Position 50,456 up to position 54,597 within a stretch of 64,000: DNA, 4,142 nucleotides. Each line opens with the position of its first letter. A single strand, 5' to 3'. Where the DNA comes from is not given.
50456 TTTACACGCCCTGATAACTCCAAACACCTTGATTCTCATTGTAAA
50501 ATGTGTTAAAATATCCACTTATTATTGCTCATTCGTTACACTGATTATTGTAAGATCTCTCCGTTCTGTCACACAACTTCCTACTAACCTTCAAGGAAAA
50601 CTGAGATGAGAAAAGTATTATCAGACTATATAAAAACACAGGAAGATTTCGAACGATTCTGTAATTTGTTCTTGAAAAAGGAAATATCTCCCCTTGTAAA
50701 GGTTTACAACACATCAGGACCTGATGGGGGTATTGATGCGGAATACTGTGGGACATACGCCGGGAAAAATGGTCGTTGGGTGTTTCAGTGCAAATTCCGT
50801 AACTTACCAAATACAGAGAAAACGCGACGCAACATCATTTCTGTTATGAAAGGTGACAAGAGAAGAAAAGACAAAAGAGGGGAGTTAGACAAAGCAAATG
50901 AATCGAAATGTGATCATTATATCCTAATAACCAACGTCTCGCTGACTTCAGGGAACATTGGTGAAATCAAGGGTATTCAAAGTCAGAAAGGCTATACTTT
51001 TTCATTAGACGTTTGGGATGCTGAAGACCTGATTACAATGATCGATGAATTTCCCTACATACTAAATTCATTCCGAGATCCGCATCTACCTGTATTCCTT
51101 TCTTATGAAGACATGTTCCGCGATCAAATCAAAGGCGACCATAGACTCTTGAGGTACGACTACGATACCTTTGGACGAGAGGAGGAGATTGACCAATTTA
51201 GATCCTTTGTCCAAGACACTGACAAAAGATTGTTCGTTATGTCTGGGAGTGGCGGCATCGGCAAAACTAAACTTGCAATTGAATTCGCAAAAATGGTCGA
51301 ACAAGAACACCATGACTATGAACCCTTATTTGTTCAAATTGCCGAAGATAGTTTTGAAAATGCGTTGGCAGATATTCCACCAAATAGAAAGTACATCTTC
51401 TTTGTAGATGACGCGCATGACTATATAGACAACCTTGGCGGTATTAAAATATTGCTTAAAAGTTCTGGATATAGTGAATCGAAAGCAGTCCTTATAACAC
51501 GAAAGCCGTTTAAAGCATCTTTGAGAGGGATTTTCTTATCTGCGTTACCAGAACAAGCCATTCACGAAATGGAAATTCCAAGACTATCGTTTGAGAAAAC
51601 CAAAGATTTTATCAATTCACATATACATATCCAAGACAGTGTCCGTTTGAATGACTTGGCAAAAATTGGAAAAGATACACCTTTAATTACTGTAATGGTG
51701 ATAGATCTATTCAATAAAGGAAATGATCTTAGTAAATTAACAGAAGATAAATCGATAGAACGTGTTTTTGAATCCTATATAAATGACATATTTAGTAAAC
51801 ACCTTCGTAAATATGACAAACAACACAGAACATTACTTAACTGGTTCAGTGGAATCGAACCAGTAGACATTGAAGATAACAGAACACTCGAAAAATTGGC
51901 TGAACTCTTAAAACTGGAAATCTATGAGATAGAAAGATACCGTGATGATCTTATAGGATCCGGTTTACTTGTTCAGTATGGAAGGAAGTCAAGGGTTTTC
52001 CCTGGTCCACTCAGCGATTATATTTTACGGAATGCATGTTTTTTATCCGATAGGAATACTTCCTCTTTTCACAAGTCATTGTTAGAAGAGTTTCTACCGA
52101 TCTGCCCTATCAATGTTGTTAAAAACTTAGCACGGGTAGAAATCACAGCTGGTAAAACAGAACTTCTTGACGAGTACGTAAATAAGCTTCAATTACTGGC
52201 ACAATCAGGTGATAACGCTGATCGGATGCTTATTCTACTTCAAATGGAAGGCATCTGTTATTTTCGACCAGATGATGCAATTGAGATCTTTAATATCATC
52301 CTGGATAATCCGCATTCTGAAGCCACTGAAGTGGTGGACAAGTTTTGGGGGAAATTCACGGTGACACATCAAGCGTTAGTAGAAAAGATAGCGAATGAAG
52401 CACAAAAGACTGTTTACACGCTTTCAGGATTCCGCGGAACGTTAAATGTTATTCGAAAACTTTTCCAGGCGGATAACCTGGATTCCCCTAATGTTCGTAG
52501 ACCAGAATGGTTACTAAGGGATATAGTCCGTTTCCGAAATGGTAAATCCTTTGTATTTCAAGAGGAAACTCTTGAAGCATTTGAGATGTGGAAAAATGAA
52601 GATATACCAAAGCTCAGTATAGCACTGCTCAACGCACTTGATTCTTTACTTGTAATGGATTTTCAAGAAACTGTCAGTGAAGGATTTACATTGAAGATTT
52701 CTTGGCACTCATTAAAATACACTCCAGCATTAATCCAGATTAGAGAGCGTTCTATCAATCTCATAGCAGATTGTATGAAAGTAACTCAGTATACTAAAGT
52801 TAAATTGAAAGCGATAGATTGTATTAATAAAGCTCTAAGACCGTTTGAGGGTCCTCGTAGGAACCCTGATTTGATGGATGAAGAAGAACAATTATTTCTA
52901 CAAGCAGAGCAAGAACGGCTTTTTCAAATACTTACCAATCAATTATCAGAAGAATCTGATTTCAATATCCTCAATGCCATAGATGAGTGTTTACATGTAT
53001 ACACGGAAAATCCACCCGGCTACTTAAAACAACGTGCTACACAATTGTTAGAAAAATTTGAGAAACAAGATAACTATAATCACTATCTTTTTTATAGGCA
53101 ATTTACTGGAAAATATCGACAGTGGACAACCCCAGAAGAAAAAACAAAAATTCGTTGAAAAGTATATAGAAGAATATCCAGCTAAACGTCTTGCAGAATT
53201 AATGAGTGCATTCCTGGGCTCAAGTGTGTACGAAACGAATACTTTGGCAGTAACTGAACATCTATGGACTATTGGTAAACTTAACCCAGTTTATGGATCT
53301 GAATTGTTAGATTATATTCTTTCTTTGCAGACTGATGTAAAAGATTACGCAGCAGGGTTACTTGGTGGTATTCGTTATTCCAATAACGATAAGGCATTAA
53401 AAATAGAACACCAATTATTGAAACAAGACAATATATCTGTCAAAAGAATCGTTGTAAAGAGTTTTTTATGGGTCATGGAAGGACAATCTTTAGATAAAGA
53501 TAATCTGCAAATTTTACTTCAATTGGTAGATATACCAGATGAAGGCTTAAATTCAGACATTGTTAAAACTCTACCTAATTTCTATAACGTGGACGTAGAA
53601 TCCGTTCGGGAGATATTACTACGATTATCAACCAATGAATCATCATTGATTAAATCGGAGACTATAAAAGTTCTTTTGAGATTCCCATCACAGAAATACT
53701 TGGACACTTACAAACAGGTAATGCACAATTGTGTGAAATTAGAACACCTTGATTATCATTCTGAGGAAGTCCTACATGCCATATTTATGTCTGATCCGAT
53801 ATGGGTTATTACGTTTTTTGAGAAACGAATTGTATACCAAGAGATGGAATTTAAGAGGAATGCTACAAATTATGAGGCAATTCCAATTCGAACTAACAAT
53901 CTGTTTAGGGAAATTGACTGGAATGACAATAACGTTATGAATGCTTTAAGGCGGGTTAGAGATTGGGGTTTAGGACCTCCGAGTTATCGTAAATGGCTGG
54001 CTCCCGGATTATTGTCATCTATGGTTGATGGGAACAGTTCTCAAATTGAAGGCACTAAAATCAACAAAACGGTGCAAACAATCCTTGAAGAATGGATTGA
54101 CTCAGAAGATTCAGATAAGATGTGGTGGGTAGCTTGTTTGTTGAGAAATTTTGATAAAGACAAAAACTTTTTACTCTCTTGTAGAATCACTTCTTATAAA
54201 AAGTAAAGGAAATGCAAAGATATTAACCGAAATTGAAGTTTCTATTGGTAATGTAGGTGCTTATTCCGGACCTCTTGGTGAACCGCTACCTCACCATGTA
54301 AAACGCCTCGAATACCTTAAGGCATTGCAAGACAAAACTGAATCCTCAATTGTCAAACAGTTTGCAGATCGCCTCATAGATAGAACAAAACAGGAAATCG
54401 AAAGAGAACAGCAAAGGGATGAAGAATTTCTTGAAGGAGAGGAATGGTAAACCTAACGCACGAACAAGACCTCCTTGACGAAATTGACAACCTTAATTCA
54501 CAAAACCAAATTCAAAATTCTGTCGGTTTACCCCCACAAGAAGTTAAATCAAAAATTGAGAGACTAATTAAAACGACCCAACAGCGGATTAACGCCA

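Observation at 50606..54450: Avs-like STAND NTPase with Mrr-type nuclease effector, split by two +1 frameshifts at poly-A runs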

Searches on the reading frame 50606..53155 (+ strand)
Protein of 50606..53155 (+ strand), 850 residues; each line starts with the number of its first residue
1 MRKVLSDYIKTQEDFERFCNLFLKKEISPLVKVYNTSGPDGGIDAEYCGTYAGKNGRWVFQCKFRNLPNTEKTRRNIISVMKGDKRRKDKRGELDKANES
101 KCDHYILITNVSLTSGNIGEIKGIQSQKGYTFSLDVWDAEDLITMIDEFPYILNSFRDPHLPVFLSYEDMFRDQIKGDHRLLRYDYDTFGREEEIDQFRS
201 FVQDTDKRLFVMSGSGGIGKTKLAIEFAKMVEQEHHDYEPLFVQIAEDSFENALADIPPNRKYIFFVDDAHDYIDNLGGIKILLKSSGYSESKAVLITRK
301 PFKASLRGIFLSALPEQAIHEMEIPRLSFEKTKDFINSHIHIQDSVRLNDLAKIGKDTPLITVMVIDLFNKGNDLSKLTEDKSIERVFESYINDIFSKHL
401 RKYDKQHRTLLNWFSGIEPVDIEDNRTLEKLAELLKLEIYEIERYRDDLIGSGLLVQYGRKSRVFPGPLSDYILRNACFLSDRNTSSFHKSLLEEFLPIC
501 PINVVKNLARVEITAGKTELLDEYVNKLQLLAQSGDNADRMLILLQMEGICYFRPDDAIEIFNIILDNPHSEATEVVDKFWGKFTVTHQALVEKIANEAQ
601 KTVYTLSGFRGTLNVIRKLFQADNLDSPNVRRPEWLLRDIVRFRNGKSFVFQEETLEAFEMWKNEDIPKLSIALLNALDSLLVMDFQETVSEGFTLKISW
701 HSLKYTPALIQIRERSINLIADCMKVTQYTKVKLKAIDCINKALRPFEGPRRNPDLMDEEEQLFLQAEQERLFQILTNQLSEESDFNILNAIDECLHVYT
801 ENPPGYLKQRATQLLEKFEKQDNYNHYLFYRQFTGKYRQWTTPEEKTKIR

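Call 6: search_protein_families(library=pfam, proteins=[window:50606-53155:+], max_evalue=0.1)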
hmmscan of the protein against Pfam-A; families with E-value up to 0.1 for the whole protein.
window:50606-53155:+ (850 aa): 6 families
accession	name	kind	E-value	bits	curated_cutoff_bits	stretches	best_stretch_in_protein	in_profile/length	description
PF20720.3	nSTAND3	-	1.3e-05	25.3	27.2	1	206-270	16-74/155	Novel STAND NTPase 3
PF13191.12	AAA_16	-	0.0001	23.3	32.6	1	189-247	3-60/167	AAA ATPase domain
PF01637.24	ATPase_2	-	0.00017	21.9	33.2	1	190-257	3-68/225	ATPase domain predominantly from Archaea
PF24883.2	NPHP3_N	-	0.0015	19.2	24.8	0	196-242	10-57/164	Nephrocystin 3, N-terminal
PF25199.1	nSTAND_NTPase5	-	0.0094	16.2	34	1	201-288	35-123/145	Novel STAND NTPase 5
PF00931.28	NB-ARC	-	0.082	12.6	23.5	0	204-241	15-51/248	NB-ARC domain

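Call 7: search_protein_families(library=padloc, proteins=[window:50606-53155:+], max_evalue=0.1)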
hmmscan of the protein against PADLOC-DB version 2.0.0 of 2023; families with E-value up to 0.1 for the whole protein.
window:50606-53155:+ (850 aa): 3 families
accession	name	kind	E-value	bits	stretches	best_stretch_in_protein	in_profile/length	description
PDLC04715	PDC-M58A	-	4.9e-05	21.3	1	52-154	35-138/154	-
PDLC04476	PDC-M16A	-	0.00031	17.3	1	193-237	11-55/691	-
PDLC03073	Specificity_I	-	0.061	10.4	0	66-127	263-319/437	Type I specificity subunit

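Call 8: search_protein_families(library=ncbifam, proteins=[window:50606-53155:+], max_evalue=0.1)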
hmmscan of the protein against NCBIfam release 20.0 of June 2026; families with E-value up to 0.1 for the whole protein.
window:50606-53155:+ (850 aa): 3 families
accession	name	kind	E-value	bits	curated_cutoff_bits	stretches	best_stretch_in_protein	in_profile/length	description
NF040586.1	FxSxx_TPR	equivalog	0.0008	18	300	1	190-228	10-46/830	FxSxx-COOH system tetratricopeptide repeat protein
NF001679.0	PRK00440.1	equivalog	0.0012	18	303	1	187-234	19-66/322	replication factor C small subunit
NF041136.1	MrpORP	equivalog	0.035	13.4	450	1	205-236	4-35/365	iron-sulfur cluster carrier protein MrpORP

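Call 75: search_protein_representatives(protein=window:50606-53155:+)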
Query: 850 residues. Proteins with E-value up to 0.001 (for the whole library): 1286; up to 1e-10: 658; up to 1e-30: 100. The best 150 are listed.
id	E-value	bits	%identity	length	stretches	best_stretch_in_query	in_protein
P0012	0.0e+00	1325.5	71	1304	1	1-847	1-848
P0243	1.8e-255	866.3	53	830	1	1-827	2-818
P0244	8.4e-205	698.7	44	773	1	6-776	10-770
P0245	6.4e-165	566.8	44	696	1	224-843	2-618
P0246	1.0e-96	341.2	53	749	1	541-845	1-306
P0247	3.7e-80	286.4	29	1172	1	126-841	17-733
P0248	2.6e-78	280.4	30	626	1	9-620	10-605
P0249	1.6e-71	257.9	27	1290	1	9-846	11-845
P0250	5.1e-67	243.0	27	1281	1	3-756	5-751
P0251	8.1e-62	225.8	26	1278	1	101-832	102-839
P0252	2.3e-58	214.4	27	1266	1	37-730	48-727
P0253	9.5e-58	212.3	51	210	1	6-203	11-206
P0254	2.2e-56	207.8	26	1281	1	15-751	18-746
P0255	4.9e-53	196.7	25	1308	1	8-727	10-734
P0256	1.6e-52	195.0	25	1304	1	11-736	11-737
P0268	1.3e-44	168.9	28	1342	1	14-776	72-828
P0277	2.3e-40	154.8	24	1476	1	159-816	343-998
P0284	1.1e-37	145.9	24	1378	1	162-821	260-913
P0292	2.0e-36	141.8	25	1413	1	163-751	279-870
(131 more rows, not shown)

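Call 76: search_protein_families(library=padloc, proteins=[P0249, P0250, P0255, P0268, P0277, P0284, P0292], max_evalue=0.001)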
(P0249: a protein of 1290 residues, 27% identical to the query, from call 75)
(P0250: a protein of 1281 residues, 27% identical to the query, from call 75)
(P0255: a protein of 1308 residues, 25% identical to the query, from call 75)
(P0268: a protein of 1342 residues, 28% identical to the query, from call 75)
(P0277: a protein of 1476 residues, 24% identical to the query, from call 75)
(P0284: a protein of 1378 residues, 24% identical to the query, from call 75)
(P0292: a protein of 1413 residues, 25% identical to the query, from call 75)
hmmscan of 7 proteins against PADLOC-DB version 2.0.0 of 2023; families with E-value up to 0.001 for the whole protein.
P0249 (1290 aa): 1 family
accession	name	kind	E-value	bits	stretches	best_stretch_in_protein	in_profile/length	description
PDLC04140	mad8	-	0.00034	18.2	0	194-246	11-62/314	mads_8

P0250 (1281 aa): 3 families
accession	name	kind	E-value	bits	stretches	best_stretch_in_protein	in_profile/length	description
PDLC01434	CasR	-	3.8e-05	21.6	1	430-469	144-183/191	"CAS-I,CAS-II,CAS-III,CAS-IV,CAS-V,CAS-VI; associated_signaling"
PDLC01268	CasR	-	5.9e-05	21.1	1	410-465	124-175/179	"CAS-I,CAS-II,CAS-III,CAS-IV,CAS-V,CAS-VI; associated_signaling"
PDLC01850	CARF3--CARF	-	0.00019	19.4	1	429-475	161-207/209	-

P0255 (1308 aa): 0 families

P0268 (1342 aa): 1 family
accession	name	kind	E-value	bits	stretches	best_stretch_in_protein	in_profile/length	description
PDLC05079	PDC-S73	-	0.00049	17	0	71-150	12-93/752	-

P0277 (1476 aa): 0 families

P0284 (1378 aa): 2 families
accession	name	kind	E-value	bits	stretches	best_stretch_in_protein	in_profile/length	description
PDLC02987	caspase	-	3.3e-09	34.5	1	3-202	1-158/453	-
PDLC02497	BrxF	-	9.9e-05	20.2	1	295-339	10-54/158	BrxF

P0292 (1413 aa): 2 families
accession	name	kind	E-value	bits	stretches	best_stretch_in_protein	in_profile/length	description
PDLC04476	PDC-M16A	-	0.00018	18.1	1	307-354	10-57/691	-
PDLC00309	PtuA1|PtuA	-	0.00051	17.2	1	318-408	25-112/413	AAA ATPase domain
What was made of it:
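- Closest known: PADLOC phage-defence candidate PDC-S73. Same: The distant relative P0268 also matches weakly (call 76).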

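Call 77: search_protein_families(library=pfam, proteins=[P0249, P0250, P0255, P0268, P0277, P0284, P0292], max_evalue=0.001)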
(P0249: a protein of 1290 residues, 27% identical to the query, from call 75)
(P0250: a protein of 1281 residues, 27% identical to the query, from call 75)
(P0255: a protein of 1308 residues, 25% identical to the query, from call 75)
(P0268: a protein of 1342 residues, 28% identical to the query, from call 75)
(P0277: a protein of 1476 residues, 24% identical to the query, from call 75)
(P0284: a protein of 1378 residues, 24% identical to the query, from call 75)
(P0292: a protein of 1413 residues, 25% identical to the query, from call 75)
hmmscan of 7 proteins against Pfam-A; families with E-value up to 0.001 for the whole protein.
P0249 (1290 aa): 5 families
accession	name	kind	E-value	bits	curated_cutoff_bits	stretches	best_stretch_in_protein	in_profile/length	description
PF25199.1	nSTAND_NTPase5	-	3e-07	30.8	34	1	189-299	18-134/145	Novel STAND NTPase 5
PF01637.24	ATPase_2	-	6.4e-06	26.6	33.2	1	190-269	1-78/225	ATPase domain predominantly from Archaea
PF00931.28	NB-ARC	-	5.3e-05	23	23.5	0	197-238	6-47/248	NB-ARC domain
PF05729.18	NACHT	-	0.00039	20.7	26.7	0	270-340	88-166/167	NACHT domain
PF13173.12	AAA_14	-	0.00078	19.9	27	0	209-296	2-96/129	AAA domain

P0250 (1281 aa): 1 family
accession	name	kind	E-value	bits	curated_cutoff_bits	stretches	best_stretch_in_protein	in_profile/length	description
PF25199.1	nSTAND_NTPase5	-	8.4e-06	26.1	34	1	209-302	43-136/145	Novel STAND NTPase 5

P0255 (1308 aa): 2 families
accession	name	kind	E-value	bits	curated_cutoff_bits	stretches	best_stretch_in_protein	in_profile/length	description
PF13191.12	AAA_16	-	5.4e-05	24.2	32.6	0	189-240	3-61/167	AAA ATPase domain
PF25199.1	nSTAND_NTPase5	-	6e-05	23.3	34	1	197-305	30-133/145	Novel STAND NTPase 5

P0268 (1342 aa): 4 families
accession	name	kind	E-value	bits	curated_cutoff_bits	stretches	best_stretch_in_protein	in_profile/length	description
PF13191.12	AAA_16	-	0.00018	22.5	32.6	0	236-282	3-52/167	AAA ATPase domain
PF25199.1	nSTAND_NTPase5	-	0.00022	21.5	34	0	235-354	22-139/145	Novel STAND NTPase 5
PF01637.24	ATPase_2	-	0.00029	21.2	33.2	1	238-312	4-69/225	ATPase domain predominantly from Archaea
PF04471.18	Mrr_cat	-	0.00066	20.2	21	0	68-137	4-72/115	Restriction endonuclease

P0277 (1476 aa): 2 families
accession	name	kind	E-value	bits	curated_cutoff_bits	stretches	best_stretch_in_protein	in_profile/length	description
PF25199.1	nSTAND_NTPase5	-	3.4e-06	27.4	34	1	389-484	41-139/145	Novel STAND NTPase 5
PF13401.12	AAA_22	-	0.00054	20.7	27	0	391-516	7-104/130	AAA domain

P0284 (1378 aa): 4 families
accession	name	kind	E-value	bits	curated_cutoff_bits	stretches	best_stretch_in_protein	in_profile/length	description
PF00656.27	Peptidase_C14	-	3.1e-16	60.2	21.4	1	5-223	2-213/233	Caspase domain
PF25199.1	nSTAND_NTPase5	-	7.6e-07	29.5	34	1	292-398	29-137/145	Novel STAND NTPase 5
PF13191.12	AAA_16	-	0.00092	20.2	32.6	0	285-331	2-51/167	AAA ATPase domain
PF05729.18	NACHT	-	0.00098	19.4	26.7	0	305-330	1-26/167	NACHT domain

P0292 (1413 aa): 2 families
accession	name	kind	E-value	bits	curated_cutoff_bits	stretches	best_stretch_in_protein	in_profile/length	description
PF25199.1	nSTAND_NTPase5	-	6e-07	29.8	34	1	307-417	26-138/145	Novel STAND NTPase 5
PF00931.28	NB-ARC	-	1.5e-05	24.9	23.5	1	377-494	101-215/248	NB-ARC domain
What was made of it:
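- Distant relatives keep the NTPase and sensor but swap the N-terminal effector for a caspase (calls 75-77). The effector is swapped for a caspase in distant relatives (calls 75-77).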

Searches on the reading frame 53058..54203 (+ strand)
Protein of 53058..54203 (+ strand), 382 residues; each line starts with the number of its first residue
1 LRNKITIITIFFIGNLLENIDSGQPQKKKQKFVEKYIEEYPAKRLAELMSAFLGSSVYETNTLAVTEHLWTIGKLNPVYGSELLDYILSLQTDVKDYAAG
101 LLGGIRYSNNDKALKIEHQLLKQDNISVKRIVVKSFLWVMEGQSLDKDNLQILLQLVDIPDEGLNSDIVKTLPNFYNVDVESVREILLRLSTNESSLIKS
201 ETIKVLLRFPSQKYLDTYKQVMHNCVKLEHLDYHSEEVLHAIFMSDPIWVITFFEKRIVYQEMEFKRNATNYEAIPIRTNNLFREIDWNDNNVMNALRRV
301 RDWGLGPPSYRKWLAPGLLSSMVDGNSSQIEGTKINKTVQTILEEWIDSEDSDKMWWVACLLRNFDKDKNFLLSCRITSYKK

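Call 6: search_protein_families(library=pfam, proteins=[window:53058-54203:+], max_evalue=0.1)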
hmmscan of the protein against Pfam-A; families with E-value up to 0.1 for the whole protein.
window:53058-54203:+ (382 aa): 2 families
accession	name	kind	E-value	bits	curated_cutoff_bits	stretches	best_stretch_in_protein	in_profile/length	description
PF13646.12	HEAT_2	-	0.0031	18.2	27.7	0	90-161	12-75/88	HEAT repeats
PF01014.23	Uricase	-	0.093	13.6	25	0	147-234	23-113/140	Uricase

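Call 7: search_protein_families(library=padloc, proteins=[window:53058-54203:+], max_evalue=0.1)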
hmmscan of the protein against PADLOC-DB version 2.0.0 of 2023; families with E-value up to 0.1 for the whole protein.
window:53058-54203:+ (382 aa): 1 family
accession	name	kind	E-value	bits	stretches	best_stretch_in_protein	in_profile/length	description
PDLC03496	REase_II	-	0.0069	13.9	1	105-201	128-223/311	Type II restriction enzyme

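Call 8: search_protein_families(library=ncbifam, proteins=[window:53058-54203:+], max_evalue=0.1)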
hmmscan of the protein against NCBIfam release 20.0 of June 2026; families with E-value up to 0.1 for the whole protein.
window:53058-54203:+ (382 aa): 0 families

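Call 25: list_cluster_members(proteins=[P0008, window:53058-54203:+, P0002, P0004, P0017, P0070])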
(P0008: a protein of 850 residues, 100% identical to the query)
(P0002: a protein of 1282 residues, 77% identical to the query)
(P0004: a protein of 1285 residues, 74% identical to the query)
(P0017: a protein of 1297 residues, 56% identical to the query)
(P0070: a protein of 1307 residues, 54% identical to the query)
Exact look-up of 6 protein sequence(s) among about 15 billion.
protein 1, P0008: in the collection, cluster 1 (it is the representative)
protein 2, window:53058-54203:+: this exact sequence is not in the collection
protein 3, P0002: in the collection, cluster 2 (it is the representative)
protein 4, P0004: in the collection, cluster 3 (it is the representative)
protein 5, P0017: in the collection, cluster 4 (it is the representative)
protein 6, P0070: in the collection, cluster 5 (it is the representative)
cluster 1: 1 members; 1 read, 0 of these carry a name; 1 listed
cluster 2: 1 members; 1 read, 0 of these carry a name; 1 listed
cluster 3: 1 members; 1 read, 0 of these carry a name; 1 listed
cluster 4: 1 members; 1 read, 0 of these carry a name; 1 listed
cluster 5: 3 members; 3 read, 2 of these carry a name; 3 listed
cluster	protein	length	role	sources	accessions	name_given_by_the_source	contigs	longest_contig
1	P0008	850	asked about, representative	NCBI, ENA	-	-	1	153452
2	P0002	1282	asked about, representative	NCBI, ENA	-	-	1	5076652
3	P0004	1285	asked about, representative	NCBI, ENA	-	-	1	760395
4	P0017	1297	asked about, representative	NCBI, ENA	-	-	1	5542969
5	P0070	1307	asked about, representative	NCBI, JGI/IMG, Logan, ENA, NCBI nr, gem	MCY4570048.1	MAG: ATP-binding protein [Candidatus Poribacteria bacterium] | ATP-binding protein [Candidatus Poribacteria bacterium]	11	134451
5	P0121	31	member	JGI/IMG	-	hypothetical protein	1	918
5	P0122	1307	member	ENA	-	-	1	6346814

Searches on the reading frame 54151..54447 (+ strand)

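Call 6: search_protein_families(library=pfam, proteins=[window:54151-54447:+], max_evalue=0.1)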
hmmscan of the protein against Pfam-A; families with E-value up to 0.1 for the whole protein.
window:54151-54447:+ (99 aa): 0 families

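Call 7: search_protein_families(library=padloc, proteins=[window:54151-54447:+], max_evalue=0.1)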
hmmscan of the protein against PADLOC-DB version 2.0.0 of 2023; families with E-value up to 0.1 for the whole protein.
window:54151-54447:+ (99 aa): 0 families

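Call 8: search_protein_families(library=ncbifam, proteins=[window:54151-54447:+], max_evalue=0.1)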
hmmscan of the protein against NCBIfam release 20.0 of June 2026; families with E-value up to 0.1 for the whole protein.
window:54151-54447:+ (99 aa): 1 family
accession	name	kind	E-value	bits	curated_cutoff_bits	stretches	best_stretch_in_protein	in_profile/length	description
TIGR02131.1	phaP_Bmeg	equivalog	0.043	13.8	109.3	1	51-93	99-141/165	polyhydroxyalkanoic acid inclusion protein PhaP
